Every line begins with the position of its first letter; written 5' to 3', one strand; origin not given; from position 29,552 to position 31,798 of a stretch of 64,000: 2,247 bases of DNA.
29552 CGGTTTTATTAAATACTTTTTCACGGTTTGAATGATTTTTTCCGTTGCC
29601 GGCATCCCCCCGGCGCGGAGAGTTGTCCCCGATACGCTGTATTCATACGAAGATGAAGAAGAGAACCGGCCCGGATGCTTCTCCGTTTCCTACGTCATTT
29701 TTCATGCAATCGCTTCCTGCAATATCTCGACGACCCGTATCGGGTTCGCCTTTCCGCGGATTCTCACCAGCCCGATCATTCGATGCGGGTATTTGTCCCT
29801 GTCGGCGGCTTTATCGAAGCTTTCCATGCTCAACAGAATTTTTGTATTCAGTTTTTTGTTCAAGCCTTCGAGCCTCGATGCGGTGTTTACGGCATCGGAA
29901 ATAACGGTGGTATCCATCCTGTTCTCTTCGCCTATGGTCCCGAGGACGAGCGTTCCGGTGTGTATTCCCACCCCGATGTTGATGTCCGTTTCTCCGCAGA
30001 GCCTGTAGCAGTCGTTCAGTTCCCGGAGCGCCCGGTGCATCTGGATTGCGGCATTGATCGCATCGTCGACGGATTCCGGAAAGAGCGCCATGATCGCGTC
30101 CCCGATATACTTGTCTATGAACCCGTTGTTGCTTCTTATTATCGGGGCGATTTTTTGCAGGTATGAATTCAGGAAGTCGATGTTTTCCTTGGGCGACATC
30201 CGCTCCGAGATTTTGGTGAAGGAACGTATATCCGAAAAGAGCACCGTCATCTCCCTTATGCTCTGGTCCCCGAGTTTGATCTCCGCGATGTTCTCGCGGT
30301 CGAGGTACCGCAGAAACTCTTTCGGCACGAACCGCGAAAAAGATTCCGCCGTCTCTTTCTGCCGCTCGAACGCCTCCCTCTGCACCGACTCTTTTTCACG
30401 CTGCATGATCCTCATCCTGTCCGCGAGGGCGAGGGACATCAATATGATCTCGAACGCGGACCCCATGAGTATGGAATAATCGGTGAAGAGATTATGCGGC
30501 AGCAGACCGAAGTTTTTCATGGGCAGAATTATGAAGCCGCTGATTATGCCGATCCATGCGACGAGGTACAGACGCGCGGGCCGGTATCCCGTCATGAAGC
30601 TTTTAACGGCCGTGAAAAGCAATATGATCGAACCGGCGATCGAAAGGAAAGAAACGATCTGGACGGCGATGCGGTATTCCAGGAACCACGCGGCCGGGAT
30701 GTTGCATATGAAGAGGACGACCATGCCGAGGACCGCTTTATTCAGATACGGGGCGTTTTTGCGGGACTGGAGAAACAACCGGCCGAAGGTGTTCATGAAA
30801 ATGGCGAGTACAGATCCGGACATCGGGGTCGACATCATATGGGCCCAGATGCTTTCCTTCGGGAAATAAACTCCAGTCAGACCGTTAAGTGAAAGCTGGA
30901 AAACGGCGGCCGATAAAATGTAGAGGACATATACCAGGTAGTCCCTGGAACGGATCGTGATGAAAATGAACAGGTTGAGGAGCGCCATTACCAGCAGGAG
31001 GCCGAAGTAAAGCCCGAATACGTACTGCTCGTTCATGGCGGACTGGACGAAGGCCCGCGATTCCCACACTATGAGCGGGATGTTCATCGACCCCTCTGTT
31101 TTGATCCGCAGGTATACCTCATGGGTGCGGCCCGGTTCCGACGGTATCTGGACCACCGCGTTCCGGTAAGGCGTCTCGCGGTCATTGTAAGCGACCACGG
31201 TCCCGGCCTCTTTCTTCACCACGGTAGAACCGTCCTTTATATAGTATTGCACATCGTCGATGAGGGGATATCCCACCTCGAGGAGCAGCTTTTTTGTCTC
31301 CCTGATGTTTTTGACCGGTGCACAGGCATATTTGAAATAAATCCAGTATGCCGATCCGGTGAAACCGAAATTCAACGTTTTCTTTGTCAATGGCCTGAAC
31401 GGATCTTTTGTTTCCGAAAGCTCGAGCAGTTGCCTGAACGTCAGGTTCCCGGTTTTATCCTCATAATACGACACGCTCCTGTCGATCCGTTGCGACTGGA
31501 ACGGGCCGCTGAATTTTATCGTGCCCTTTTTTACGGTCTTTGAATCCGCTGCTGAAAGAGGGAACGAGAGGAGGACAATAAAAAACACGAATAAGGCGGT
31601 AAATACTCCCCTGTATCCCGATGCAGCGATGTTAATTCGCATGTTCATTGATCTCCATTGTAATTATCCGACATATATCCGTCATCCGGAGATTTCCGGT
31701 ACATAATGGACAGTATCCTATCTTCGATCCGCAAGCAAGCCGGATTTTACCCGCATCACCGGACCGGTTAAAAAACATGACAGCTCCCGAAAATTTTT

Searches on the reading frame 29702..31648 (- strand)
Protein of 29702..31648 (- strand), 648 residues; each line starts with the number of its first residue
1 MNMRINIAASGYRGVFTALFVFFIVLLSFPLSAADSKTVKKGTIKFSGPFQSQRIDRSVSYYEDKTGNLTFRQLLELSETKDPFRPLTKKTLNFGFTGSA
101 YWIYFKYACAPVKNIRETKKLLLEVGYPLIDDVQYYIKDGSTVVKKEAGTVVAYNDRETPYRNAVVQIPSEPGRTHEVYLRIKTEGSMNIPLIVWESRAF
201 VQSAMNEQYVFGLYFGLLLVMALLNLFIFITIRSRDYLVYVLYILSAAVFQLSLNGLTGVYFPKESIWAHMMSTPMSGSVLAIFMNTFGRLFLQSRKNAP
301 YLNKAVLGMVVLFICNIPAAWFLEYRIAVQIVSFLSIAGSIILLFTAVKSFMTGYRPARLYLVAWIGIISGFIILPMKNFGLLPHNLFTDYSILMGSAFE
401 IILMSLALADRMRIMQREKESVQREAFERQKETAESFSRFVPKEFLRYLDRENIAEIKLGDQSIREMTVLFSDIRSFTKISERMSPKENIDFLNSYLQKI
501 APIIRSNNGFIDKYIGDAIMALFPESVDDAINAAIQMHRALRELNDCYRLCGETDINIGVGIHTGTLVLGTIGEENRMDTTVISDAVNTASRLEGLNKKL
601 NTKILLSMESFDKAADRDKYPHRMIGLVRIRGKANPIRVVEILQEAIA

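Call 11: search_protein_families(library=pfam, proteins=[window:29702-31648:-])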
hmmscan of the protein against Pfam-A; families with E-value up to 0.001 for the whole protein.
window:29702-31648:- (648 aa): 3 families
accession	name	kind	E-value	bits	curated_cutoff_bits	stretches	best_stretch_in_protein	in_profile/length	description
PF07695.17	7TMR-DISM_7TM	-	4.6e-47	161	29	1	207-411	1-205/205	7TM diverse intracellular signalling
PF07696.17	7TMR-DISMED2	-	3e-32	111.9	22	1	57-196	2-136/136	7TMR-DISM extracellular 2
PF00211.25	Guanylate_cyc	-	1.9e-19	70.4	21.9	1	462-634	4-174/183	Adenylate and Guanylate cyclase catalytic domain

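Call 20: find_homologous_proteins(query=window:29702-31648:-, max_evalue=1e-20)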
Query window:29702-31648:- (648 aa): 300 proteins with E <= 1e-20 among 8000 candidates; the best 120 are listed.
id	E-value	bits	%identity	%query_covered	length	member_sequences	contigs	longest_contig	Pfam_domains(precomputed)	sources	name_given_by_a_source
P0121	0.0e+0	1159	79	100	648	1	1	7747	PF07696.18,PF07695.18,PF00211.26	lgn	-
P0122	9.7e-184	630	50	91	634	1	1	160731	PF07696.18,PF07695.18,PF00211.26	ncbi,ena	-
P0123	6.1e-183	628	49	91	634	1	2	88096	PF07696.18,PF07695.18,PF00211.26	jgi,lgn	jgi:adenylate cyclase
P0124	4.7e-181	622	49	92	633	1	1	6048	PF07696.18,PF07695.18,PF00211.26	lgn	-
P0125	1.5e-177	610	48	91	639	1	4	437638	PF07696.18,PF07695.18,PF00211.26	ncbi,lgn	-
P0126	2.4e-175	603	48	90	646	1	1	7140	PF07696.18,PF07695.18,PF00211.26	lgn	-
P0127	4.7e-170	585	46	95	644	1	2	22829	PF07696.18,PF07695.18,PF00211.26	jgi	jgi:adenylate cyclase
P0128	2.1e-157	543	46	90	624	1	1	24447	PF07696.18,PF07695.18,PF00211.26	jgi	-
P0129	4.4e-156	539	47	87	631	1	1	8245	PF07696.18,PF07695.18,PF00211.26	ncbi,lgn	-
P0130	7.6e-155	535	43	90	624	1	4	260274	PF07696.18,PF07695.18,PF00211.26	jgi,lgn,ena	-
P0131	3.7e-151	523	43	90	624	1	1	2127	PF07696.18,PF07695.18,PF00211.26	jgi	-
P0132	1.6e-140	488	42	91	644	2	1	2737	PF07696.18,PF07695.18,PF00211.26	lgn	-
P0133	1.8e-139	484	40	93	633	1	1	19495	PF07696.18,PF07695.18,PF00211.26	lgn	-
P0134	4.4e-138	480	41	96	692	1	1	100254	PF07696.18,PF07695.18,PF00211.26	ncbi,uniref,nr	ncbi:adenylate/guanylate cyclase [Leptospira perolatii]|uniref:Adenylate/guanylate cyclase n=1 Tax=L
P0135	1.0e-136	475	40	90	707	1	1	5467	PF07696.18,PF07695.18,PF00211.26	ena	-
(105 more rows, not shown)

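Call 22: find_encoding_contigs(protein=P0121, flank=10000, max_places=3)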
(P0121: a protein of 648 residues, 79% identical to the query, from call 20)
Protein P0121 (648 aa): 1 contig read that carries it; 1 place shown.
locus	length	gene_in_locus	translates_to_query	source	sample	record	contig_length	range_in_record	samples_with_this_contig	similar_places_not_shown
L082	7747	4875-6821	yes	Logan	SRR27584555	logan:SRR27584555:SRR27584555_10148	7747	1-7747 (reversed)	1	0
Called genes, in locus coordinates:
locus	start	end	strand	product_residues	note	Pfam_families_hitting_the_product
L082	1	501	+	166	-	?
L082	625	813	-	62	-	-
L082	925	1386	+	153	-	PF22381:Staph_reg_Sar_Rot, PF01047:MarR, PF12802:MarR_2, PF13601:HTH_34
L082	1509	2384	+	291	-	PF01135:PCMT, PF01209:Ubie_methyltran, PF06325:PrmA, PF13489:Methyltransf_23, PF13847:Methyltransf_31, PF08241:Methyltransf_11, PF08242:Methyltransf_12, PF13649:Methyltransf_25, +4 more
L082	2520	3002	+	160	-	PF03061:4HBT (weak)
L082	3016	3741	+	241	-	PF07298:NnrU (weak)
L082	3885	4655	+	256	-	PF12706:Lactamase_B_2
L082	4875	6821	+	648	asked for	PF07696:7TMR-DISMED2, PF07695:7TMR-DISM_7TM, PF00211:Guanylate_cyc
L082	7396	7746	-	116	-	?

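Call 23: find_encoding_contigs(protein=P0122, flank=10000, max_places=3)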
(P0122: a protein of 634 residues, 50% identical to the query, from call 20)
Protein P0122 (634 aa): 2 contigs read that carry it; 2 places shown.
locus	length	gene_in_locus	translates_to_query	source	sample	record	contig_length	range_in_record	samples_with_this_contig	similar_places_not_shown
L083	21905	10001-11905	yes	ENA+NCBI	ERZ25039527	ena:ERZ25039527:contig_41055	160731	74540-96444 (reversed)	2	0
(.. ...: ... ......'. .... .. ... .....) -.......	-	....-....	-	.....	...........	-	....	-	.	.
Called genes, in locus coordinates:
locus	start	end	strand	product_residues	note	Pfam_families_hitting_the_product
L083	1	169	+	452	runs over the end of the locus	PF01869:BcrAD_BadFG, PF22521:HypF_C_2 (faint), PF01869:BcrAD_BadFG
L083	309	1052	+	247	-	PF03598:CdhC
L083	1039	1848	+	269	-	PF02374:ArsA_ATPase, PF10609:ParA (faint), PF13614:AAA_31, PF00142:Fer4_NifH (faint), PF01656:CbiA, PF06564:CBP_BcsQ (weak)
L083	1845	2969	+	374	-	PF06050:HGD-D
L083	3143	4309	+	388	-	PF00037:Fer4 (faint), PF12838:Fer4_7 (weak), PF13187:Fer4_9 (weak), PF13237:Fer4_10 (weak), PF14697:Fer4_21 (weak)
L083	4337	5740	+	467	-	PF06050:HGD-D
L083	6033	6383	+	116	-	PF01869:BcrAD_BadFG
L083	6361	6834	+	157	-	PF01869:BcrAD_BadFG, PF22521:HypF_C_2 (faint)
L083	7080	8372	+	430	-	-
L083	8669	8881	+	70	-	-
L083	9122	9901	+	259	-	PF07313:AmiA-like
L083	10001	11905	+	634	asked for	PF07696:7TMR-DISMED2, PF07695:7TMR-DISM_7TM, PF00211:Guanylate_cyc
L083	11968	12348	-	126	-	-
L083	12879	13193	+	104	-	PF01909:NTP_transf_2, PF18765:Polbeta (weak)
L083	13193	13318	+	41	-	-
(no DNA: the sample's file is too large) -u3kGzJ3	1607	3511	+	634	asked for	PF07696:7TMR-DISMED2, PF07695:7TMR-DISM_7TM, PF00211:Guanylate_cyc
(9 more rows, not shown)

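Call 60: list_cluster_members(proteins=[P0122, P0125, P0129, P0002, P0007])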
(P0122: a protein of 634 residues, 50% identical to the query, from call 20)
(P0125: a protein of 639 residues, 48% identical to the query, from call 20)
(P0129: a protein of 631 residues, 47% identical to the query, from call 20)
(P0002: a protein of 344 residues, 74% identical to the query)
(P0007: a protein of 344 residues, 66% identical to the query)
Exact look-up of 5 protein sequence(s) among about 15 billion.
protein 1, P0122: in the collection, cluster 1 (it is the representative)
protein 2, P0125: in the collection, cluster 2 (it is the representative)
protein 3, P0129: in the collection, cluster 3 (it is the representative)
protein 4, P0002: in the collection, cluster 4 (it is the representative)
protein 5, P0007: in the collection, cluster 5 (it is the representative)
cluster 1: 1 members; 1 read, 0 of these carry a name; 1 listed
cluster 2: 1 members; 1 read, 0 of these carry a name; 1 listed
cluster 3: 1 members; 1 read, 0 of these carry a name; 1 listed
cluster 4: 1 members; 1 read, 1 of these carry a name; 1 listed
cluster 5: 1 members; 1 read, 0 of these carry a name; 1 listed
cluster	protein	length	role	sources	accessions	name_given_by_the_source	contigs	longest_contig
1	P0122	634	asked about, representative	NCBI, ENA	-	-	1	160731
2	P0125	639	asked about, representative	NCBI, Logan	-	-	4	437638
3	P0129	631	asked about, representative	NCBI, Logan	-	-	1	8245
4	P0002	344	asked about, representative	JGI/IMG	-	CRISPR system Cascade subunit CasC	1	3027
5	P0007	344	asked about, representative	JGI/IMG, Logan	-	-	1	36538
